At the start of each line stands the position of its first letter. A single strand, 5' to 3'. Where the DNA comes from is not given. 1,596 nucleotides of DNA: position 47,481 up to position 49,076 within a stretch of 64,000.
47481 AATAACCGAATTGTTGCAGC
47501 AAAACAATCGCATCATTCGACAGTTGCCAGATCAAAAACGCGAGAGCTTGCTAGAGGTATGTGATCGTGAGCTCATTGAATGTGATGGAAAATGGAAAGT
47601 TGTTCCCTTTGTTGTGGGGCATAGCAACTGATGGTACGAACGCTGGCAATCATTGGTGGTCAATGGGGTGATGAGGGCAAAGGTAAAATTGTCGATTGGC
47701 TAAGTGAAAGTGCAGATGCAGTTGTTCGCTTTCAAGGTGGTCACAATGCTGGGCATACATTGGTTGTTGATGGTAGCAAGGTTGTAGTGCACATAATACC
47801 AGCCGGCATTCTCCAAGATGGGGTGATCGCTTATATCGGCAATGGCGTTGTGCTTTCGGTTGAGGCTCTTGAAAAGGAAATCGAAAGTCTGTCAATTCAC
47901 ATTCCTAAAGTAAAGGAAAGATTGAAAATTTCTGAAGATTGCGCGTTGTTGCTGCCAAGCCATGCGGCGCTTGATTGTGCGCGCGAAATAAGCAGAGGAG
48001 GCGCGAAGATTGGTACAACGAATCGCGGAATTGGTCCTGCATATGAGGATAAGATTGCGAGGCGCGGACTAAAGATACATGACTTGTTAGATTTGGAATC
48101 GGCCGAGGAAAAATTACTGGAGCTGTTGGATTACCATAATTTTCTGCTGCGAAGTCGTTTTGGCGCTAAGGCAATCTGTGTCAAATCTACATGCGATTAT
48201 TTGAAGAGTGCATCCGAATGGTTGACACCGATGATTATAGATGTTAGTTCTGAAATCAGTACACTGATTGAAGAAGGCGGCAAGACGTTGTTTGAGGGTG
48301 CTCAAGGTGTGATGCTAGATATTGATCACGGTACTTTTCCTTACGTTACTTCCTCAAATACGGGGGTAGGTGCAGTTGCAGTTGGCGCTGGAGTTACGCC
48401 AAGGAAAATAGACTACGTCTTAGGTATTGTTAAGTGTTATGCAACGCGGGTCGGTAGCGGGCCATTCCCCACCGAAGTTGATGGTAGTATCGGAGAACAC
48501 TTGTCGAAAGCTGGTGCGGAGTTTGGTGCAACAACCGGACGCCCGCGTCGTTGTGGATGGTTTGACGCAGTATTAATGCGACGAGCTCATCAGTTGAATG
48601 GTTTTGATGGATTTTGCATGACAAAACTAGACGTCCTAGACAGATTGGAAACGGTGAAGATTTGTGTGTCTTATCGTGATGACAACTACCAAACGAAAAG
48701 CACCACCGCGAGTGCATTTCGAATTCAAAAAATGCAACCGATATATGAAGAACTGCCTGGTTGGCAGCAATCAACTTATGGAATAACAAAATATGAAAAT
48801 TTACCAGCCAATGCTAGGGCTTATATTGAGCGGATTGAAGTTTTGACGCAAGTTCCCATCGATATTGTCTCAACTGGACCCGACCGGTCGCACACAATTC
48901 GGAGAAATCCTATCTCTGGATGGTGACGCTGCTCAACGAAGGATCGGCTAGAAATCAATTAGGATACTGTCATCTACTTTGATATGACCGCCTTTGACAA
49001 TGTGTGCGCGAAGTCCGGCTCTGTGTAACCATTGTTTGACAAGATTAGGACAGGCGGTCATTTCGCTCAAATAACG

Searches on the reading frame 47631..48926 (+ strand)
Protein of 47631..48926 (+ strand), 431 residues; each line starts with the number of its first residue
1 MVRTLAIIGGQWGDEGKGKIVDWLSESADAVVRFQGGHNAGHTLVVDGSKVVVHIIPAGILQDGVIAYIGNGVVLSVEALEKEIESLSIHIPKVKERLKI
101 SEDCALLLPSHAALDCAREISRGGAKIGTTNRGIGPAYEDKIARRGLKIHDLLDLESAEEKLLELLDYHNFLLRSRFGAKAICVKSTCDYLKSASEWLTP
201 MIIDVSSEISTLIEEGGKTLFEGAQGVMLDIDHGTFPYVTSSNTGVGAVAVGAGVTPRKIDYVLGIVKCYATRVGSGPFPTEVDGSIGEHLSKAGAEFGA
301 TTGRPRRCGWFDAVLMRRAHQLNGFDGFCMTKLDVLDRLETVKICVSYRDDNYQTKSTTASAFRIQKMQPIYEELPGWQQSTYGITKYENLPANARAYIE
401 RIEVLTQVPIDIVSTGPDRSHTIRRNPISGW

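Call 52: search_protein_families(library=ncbifam, proteins=[window:47631-48926:+], max_evalue=1e-10)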
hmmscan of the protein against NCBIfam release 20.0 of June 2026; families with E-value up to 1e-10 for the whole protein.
window:47631-48926:+ (431 aa): 6 families
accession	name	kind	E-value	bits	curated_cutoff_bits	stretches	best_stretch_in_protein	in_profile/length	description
NF002223.0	PRK01117.1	equivalog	8e-179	594.9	402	1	4-425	3-424/430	adenylosuccinate synthase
TIGR00184.1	purA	equivalog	4.6e-163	543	395.55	1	7-423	2-418/425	adenylosuccinate synthase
NF010355.0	PRK13783.1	equivalog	5.9e-116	387.9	445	1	5-418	3-397/404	adenylosuccinate synthase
NF010357.0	PRK13785.1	equivalog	1.1e-98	330.9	700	1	4-425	2-450/455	adenylosuccinate synthase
NF003295.0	PRK04293.1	equivalog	9.1e-79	264.8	368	2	196-338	147-287/337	adenylosuccinate synthetase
NF038379.2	amino_Aden_PurZ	exception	5.9e-37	127.5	300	1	6-323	3-292/293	succino-amino-deoxyadenylate synthase PurZ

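Call 63: find_homologous_proteins(query=window:47631-48926:+, max_evalue=1e-100)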
Query window:47631-48926:+ (431 aa): 7998 proteins with E <= 1e-100 among 8000 candidates; the best 120 are listed.
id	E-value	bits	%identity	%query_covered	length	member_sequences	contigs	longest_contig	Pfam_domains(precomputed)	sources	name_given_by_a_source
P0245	4.2e-290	979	100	100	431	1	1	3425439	PF00709.28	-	-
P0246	3.9e-197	673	67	100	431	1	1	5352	PF00709.28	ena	-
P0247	1.1e-196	672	68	100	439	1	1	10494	PF00709.28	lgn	-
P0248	2.5e-194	664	68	100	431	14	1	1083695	PF00709.28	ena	-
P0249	1.2e-193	662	66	100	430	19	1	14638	PF00709.28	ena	-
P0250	1.9e-192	658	65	100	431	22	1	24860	PF00709.28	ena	-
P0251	3.5e-189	647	65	100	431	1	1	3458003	PF00709.28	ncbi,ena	-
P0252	1.9e-188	645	64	100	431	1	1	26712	PF00709.28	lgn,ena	-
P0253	4.5e-188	643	65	100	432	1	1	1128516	PF00709.28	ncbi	-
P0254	6.4e-188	643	65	100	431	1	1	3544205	PF00709.28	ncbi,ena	-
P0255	9.4e-188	642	65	100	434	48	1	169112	PF00709.28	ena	-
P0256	2.0e-187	641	64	100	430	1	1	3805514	PF00709.28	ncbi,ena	-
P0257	3.3e-187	640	63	100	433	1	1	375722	PF00709.28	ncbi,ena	-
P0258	4.1e-186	637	63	100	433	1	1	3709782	PF00709.28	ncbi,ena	-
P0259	1.7e-185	635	62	100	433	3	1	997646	PF00709.28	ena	-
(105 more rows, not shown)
